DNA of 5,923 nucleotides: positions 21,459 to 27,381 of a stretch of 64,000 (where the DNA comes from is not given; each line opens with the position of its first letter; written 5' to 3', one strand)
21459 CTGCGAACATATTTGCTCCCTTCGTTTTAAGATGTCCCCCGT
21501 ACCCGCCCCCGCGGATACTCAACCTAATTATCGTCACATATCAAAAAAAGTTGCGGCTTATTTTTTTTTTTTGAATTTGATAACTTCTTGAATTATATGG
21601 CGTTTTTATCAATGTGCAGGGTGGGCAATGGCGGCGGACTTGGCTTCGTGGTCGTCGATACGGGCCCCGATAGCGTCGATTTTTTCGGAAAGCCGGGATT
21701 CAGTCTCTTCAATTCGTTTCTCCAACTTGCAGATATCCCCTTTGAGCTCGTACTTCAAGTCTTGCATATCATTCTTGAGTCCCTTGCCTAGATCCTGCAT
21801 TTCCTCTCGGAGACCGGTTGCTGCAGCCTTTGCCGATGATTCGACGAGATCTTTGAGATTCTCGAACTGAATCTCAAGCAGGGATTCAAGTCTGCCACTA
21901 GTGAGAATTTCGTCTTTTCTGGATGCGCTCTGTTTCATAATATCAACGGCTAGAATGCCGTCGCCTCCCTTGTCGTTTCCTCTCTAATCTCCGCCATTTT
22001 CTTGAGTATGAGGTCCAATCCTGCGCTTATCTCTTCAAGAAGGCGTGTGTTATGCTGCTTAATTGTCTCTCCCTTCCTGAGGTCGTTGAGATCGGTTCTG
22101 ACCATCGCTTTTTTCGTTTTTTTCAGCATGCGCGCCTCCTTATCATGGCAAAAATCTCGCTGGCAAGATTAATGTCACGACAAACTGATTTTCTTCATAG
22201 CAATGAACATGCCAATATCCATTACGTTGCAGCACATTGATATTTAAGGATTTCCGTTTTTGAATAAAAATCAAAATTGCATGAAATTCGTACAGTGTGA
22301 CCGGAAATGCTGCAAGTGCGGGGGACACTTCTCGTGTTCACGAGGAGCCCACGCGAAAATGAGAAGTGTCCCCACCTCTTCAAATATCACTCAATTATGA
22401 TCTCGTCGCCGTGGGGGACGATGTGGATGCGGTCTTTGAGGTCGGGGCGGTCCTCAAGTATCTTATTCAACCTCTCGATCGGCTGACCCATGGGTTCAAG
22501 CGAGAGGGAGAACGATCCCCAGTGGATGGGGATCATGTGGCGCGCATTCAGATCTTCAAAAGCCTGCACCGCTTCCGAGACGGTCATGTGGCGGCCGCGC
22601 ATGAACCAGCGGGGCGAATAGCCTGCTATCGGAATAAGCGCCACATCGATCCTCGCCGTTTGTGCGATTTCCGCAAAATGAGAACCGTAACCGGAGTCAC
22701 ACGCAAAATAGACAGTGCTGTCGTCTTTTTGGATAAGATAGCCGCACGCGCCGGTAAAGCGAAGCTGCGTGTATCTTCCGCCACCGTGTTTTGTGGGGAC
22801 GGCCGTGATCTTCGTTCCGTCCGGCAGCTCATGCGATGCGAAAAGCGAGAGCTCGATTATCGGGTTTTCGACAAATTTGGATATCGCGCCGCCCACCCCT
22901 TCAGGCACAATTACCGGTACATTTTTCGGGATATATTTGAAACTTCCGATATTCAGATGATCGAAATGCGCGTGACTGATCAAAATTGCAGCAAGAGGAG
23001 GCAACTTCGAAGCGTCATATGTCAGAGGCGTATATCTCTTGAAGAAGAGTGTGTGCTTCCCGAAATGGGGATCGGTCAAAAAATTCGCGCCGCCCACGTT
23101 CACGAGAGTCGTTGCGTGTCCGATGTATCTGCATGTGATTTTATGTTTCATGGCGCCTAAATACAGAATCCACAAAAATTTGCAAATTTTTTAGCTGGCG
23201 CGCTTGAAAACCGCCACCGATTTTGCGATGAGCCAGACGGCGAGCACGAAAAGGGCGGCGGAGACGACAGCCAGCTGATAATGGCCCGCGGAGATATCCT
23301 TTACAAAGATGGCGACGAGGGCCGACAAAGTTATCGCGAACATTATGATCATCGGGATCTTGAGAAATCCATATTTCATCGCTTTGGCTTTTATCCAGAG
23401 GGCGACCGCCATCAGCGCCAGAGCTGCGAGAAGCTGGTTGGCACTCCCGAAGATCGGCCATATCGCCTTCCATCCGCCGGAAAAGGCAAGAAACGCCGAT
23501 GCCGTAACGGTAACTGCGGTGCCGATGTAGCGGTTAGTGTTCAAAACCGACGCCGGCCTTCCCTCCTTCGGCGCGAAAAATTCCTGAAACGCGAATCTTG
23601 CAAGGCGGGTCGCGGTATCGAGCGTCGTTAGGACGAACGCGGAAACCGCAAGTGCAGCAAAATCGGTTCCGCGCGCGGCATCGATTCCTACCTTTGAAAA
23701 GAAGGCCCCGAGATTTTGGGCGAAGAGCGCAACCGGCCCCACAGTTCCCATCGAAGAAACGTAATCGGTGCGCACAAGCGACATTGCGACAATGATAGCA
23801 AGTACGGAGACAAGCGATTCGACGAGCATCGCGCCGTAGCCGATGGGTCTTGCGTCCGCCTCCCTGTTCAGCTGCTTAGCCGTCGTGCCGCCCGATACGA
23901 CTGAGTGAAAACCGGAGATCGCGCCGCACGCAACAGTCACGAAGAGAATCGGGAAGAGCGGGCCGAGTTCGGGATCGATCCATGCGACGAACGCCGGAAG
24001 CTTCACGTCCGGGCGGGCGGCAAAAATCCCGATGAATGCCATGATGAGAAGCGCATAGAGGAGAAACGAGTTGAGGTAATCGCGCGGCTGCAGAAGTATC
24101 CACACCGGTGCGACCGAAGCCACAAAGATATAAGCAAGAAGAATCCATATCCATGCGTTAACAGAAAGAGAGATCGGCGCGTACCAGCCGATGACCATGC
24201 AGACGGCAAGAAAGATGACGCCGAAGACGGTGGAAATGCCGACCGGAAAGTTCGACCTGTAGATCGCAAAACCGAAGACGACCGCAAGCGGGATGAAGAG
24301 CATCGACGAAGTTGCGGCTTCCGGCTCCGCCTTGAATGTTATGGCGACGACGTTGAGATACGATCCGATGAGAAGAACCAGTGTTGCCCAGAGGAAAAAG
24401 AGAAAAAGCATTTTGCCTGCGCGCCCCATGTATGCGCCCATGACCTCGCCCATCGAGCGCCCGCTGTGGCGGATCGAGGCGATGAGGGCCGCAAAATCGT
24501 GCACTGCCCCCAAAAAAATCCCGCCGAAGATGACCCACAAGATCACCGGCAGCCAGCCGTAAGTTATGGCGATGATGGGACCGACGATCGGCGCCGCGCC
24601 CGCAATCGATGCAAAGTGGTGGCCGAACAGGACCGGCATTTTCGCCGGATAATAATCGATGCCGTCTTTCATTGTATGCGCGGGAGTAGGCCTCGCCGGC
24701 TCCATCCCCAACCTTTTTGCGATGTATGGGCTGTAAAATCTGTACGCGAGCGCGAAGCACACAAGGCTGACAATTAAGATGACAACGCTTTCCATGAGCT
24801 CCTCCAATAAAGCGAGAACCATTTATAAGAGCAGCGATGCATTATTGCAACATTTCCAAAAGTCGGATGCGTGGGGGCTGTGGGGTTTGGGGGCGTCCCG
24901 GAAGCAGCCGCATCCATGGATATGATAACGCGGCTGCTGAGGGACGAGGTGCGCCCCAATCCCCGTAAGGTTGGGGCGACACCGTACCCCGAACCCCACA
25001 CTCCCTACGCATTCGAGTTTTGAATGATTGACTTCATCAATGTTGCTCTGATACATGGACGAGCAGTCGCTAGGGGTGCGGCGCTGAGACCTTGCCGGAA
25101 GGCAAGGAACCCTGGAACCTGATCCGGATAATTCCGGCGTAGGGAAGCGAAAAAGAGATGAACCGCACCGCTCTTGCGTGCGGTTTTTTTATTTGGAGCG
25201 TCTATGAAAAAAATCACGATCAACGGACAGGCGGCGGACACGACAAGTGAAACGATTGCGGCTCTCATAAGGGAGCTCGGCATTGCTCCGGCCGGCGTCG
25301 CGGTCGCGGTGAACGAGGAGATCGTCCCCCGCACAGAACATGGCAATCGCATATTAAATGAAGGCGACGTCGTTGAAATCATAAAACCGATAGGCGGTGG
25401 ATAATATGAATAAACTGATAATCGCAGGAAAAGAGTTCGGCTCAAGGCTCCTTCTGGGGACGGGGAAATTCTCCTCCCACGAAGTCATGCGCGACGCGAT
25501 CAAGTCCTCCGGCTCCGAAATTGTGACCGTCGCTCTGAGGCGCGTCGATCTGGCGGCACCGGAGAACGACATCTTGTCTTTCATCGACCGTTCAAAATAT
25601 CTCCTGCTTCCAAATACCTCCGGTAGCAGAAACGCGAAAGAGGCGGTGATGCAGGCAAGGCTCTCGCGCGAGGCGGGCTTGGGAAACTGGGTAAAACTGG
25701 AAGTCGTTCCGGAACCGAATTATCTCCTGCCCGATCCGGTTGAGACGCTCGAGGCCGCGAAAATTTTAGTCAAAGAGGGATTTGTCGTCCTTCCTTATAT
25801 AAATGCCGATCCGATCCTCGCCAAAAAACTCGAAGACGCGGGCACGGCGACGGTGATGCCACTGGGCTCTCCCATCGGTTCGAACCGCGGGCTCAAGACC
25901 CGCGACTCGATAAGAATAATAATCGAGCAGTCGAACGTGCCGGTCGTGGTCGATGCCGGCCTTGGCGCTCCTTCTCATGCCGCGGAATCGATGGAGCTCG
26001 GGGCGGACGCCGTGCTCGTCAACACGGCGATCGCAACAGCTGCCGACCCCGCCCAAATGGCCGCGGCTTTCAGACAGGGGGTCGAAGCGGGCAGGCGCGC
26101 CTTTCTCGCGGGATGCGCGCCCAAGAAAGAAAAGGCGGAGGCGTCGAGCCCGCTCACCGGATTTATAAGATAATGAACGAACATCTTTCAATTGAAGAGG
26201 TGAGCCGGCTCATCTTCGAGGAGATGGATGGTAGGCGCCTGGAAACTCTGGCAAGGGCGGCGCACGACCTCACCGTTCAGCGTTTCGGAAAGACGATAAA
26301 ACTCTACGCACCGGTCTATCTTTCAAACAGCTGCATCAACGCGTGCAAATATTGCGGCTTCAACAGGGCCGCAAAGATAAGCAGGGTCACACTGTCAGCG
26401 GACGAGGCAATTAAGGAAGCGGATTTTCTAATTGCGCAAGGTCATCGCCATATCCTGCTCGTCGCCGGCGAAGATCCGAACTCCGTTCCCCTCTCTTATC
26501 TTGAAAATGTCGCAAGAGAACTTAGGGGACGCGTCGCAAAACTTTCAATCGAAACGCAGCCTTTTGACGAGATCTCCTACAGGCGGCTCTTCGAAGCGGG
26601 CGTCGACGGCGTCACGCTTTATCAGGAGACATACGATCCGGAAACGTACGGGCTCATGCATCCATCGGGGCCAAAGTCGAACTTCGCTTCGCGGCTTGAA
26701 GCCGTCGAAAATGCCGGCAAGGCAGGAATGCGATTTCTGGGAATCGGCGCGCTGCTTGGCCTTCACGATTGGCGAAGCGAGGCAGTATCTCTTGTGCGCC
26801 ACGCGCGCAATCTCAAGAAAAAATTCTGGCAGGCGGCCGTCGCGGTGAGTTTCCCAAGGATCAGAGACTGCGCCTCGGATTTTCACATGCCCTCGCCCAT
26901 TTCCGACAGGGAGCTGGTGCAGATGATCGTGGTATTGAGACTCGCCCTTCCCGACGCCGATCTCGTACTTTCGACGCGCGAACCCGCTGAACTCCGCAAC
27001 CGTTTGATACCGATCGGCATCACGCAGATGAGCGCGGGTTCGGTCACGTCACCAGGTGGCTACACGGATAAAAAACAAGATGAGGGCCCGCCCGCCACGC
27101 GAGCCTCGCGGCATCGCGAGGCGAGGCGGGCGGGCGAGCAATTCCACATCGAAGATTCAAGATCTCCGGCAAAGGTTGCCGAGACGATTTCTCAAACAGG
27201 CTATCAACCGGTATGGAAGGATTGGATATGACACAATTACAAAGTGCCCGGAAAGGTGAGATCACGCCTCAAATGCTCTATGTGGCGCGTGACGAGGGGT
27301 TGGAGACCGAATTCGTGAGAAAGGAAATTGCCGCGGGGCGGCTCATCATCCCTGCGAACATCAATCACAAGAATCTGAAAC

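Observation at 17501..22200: Low-GC cassette encoding a 1303-aa LOG/SLOG-like N-terminal multidomain protein plus two tiny coiled-coil ORFs: candidate novel conflict or nucleotide-signalling system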

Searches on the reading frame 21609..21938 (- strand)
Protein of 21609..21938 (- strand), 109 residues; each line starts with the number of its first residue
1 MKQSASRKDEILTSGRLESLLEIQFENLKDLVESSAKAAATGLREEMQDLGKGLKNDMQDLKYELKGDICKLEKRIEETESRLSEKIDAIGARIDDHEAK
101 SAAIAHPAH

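Call 3: search_protein_families(library=pfam, proteins=[window:21609-21938:-], max_evalue=1)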
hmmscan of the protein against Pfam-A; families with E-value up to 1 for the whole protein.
window:21609-21938:- (109 aa): 13 families
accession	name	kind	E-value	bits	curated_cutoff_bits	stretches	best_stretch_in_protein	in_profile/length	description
PF07798.16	CCDC90-like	-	0.00018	21.8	33.5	1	34-96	75-137/175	Coiled-coil domain-containing protein 90-like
PF01442.23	Apolipoprotein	-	0.00069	19.8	90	1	21-94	108-181/190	Apolipoprotein A1/A4/E domain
PF00038.26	Filament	-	0.00085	19.5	40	1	17-101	190-272/313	Intermediate filament protein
PF05478.16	Prominin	-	0.01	14.4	34.3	1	22-101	322-402/799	Prominin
PF03148.19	Tektin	-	0.013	14.8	34.3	1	8-89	214-294/383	Tektin family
PF04799.18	Fzo_mitofusin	-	0.018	14.9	27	1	26-81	78-133/161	fzo-like conserved region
PF09728.14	Taxilin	-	0.025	14.2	30.3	1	36-103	61-128/302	Myosin-like coiled-coil protein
PF07889.17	DUF1664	-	0.032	14.7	34.6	1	55-104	36-85/124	Protein of unknown function (DUF1664)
PF07432.18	Hc1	-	0.037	14.3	23.5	1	18-55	8-45/57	Histone H1-like protein Hc1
PF11727.13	ISG65-75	-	0.052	13.2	25.1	1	28-90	40-101/281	Invariant surface glycoprotein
PF06825.17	HSBP1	-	0.055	13.8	28.6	1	71-99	13-41/51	Heat shock factor binding protein 1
PF23991.1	DUF7310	-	0.07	14.1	40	1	74-104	26-56/83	Coiled-coil region of unknown function (DUF7310)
PF11068.13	YlqD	-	0.082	13.7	27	1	26-94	15-83/131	YlqD protein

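Call 4: search_protein_families(library=ncbifam, proteins=[window:21609-21938:-], max_evalue=1)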
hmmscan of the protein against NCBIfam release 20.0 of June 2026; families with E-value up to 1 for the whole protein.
window:21609-21938:- (109 aa): 5 families
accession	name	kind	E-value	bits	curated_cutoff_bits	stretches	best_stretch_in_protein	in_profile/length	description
NF033914.0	antiphage_ZorA_1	subfamily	0.0038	15.6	190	1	17-107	411-501/619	anti-phage ZorAB system protein ZorA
NF033885.1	conj_TraP_IncI1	equivalog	0.028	14.2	135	1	55-98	77-120/217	conjugal transfer protein TraP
NF047942.1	TatA_Rickett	exception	0.042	13.5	90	1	45-62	26-43/45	twin-arginine translocase TatA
TIGR03545.1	TIGR03545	subfamily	0.055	12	173.35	1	16-88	199-272/556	TIGR03545 family protein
NF008143.0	PRK10894.1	equivalog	0.091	12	234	1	46-72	97-123/184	lipopolysaccharide ABC transporter substrate-binding protein LptA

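Call 5: search_protein_families(library=padloc, proteins=[window:21609-21938:-], max_evalue=1)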
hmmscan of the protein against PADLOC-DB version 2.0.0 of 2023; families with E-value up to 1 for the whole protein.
window:21609-21938:- (109 aa): 4 families
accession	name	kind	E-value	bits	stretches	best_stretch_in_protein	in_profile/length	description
PDLC01725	typeIV_Cas7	-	0.00063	17.2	1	18-102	78-164/263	Csf2_1_IVA3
PDLC00598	ZorA1|ZorA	-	0.0061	13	1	26-96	396-466/663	MotA/ExbB/TolQ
PDLC02753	PbeC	-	0.0061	12.9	1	37-101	395-459/648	PbeC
PDLC03865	LmuB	-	0.024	10.8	1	27-100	538-616/1007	-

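Call 6: search_protein_families(library=phrogs, proteins=[window:21609-21938:-], max_evalue=1)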
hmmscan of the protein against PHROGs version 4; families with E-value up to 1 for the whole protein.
window:21609-21938:- (109 aa): 15 families
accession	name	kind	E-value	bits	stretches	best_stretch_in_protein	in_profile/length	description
phrog_1009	-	unknown function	0.019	16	1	38-89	34-87/103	-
phrog_9415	-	unknown function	0.021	15.7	1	41-90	89-138/168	-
phrog_20154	-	unknown function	0.027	15.6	1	65-108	21-63/65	-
phrog_24238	-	unknown function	0.041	15.1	1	44-89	26-71/74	-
phrog_9583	-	unknown function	0.061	14.9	1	11-82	27-96/113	-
phrog_8369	-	other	0.095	13.8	1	43-95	76-120/192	hol-like chemotaxis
phrog_7158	-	unknown function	0.11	12.1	1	22-101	106-187/554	-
phrog_25855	-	unknown function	0.12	13.3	1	54-94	66-106/136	-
phrog_462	-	other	0.13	13.5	1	33-98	44-94/101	lipoprotein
phrog_23037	-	unknown function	0.14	11.1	1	20-81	152-213/1006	-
phrog_5345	-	unknown function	0.16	13.5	0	8-60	49-93/104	-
phrog_32549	-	unknown function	0.18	12.9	1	39-97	36-92/119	-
phrog_1244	-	unknown function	0.22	11.9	1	30-86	21-80/157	-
phrog_12846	-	tail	0.24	11.2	1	46-85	117-156/552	tail fiber protein; Ig-domain containing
phrog_7330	-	unknown function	0.59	11.5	0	45-85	42-81/82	-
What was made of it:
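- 21609..21938 (-): 109-aa acidic ORF with only compositional coiled-coil-type matches, upstream and co-directional. Membership in the unit is unproven. Only sub-threshold compositional matches, e.g. CCDC90-like E 1.8e-4 (calls 3-6).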

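Call 67: list_cluster_members(proteins=[window:21609-21938:-, window:21950-22129:-, window:11778-13352:-, window:27213-28508:+, window:23191-24822:-, window:16304-17461:-, window:14738-15490:-, window:5654-6958:-, window:17557-21468:-])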
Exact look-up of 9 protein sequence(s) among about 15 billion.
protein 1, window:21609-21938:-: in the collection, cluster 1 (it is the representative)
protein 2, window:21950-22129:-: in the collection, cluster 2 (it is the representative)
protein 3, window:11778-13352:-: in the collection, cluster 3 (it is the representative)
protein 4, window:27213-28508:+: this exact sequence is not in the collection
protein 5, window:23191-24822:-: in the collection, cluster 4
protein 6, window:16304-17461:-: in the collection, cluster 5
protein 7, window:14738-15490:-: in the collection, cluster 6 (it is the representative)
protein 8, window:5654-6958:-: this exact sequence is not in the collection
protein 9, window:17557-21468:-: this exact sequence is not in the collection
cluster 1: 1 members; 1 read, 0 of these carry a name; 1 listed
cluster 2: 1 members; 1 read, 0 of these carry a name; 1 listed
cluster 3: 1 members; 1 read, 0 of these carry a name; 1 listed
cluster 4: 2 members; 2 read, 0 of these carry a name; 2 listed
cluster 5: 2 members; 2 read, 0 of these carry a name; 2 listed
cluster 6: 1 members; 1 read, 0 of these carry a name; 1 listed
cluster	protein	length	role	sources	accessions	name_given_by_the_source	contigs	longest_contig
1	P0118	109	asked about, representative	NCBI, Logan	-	-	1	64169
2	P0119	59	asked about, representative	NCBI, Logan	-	-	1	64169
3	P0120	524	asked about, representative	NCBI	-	-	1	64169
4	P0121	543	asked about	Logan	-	-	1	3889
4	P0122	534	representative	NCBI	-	-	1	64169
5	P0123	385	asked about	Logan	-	-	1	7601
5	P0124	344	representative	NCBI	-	-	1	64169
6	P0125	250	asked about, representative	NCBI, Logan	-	-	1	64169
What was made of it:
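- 21609..21938 (-): Singleton cluster (call 67).
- Tried and rejected: The presence/absence test in close relatives is impossible, because even PurH and MlaF are singleton clusters at 90% identity (call 67).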

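Call 68: find_encoding_contigs(protein=window:21609-21938:-, flank=3000, max_places=4)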
Protein window:21609-21938:- (109 aa): 1 contig read that carries it; 1 place shown.
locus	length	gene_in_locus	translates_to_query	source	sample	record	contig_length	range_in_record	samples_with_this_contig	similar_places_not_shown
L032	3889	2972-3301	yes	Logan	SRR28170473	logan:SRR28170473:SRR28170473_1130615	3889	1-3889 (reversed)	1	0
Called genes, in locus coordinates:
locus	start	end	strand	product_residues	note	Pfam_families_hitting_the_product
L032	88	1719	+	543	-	PF02554:CstA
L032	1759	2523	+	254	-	PF13483:Lactamase_B_3, PF12706:Lactamase_B_2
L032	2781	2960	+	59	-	-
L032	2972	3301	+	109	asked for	-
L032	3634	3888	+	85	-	?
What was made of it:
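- The arrangement is reproduced in an independent raw-read assembly (call 68).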

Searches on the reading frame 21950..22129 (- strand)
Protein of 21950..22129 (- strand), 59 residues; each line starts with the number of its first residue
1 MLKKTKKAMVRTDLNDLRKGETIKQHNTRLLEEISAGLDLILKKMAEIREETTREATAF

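Call 3: search_protein_families(library=pfam, proteins=[window:21950-22129:-], max_evalue=1)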
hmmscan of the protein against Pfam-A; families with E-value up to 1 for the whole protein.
window:21950-22129:- (59 aa): 0 families

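Call 4: search_protein_families(library=ncbifam, proteins=[window:21950-22129:-], max_evalue=1)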
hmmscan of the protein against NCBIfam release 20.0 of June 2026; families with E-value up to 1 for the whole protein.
window:21950-22129:- (59 aa): 0 families

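Call 5: search_protein_families(library=padloc, proteins=[window:21950-22129:-], max_evalue=1)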
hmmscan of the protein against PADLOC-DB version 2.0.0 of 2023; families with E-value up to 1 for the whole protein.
window:21950-22129:- (59 aa): 0 families

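Call 6: search_protein_families(library=phrogs, proteins=[window:21950-22129:-], max_evalue=1)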
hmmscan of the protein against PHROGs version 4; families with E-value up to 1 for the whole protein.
window:21950-22129:- (59 aa): 2 families
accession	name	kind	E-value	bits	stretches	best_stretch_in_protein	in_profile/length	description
phrog_14622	-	unknown function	3.1e-05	24.9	1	12-47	19-55/62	-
phrog_1103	-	unknown function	0.063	14.4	1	22-54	12-43/80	-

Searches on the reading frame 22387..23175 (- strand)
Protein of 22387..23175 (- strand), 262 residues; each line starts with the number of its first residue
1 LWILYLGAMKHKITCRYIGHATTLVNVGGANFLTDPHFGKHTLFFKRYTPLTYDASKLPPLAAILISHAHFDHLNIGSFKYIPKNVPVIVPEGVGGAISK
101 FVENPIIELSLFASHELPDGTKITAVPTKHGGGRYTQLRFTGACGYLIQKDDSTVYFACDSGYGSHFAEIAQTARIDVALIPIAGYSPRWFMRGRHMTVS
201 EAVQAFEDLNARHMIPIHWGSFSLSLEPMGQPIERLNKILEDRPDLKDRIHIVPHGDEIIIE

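Call 3: search_protein_families(library=pfam, proteins=[window:22387-23175:-], max_evalue=1)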
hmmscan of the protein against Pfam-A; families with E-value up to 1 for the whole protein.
window:22387-23175:- (262 aa): 3 families
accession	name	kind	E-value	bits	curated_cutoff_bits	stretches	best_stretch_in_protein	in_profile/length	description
PF12706.13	Lactamase_B_2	-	2.9e-33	115.6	27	1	31-219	2-200/200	Beta-lactamase superfamily domain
PF13483.12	Lactamase_B_3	-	1.3e-18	67.9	24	1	16-218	3-160/160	Beta-lactamase superfamily domain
PF00753.33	Lactamase_B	-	0.00026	21.4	22.7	1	21-74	7-57/196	Metallo-beta-lactamase superfamily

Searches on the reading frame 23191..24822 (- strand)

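Call 59: search_protein_families(library=ncbifam, proteins=[window:23191-24822:-], max_evalue=1e-10)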
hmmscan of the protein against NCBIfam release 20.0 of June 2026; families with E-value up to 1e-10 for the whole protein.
window:23191-24822:- (543 aa): 1 family
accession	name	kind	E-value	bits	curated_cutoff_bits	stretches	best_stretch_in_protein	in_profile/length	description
NF011590.0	PRK15015.1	equivalog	1.1e-81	275.4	1188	1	9-354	31-390/701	pyruvate/proton symporter CstA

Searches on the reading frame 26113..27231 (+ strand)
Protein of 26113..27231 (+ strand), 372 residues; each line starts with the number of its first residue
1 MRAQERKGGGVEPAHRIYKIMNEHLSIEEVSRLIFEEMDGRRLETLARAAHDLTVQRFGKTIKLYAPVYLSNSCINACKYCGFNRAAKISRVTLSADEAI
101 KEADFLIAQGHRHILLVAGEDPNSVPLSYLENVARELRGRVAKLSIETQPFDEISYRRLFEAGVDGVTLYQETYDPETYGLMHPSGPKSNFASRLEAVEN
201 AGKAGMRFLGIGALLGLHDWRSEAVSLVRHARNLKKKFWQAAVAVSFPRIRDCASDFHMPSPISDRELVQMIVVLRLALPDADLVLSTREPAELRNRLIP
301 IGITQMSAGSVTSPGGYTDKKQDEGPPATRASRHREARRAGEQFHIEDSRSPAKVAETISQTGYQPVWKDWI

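Call 59: search_protein_families(library=ncbifam, proteins=[window:26113-27231:+], max_evalue=1e-10)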
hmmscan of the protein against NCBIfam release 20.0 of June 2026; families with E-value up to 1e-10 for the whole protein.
window:26113-27231:+ (372 aa): 6 families
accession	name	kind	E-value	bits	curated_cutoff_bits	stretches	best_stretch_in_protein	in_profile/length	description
TIGR02351.2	thiH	equivalog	2.8e-119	398.4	380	1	20-371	30-363/364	2-iminoacetate synthase ThiH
TIGR03955.1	rSAM_HydG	equivalog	4.7e-59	200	312.15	1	30-366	52-381/470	[FeFe] hydrogenase H-cluster radical SAM maturase HydG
TIGR04158.1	rSAM_MIA_synth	equivalog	1.3e-20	73.5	400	1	49-363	45-358/368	3-methyl-2-indolic acid synthase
TIGR03910.1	pyrrolys_PylB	equivalog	1.2e-18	67.1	348.2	1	22-282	15-271/347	methylornithine synthase PylB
TIGR03956.1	rSAM_HydE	equivalog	5.2e-18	65.4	254.6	1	22-281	8-261/340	[FeFe] hydrogenase H-cluster radical SAM maturase HydE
TIGR00433.2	bioB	equivalog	9.8e-11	41.4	225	0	36-287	12-259/307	biotin synthase BioB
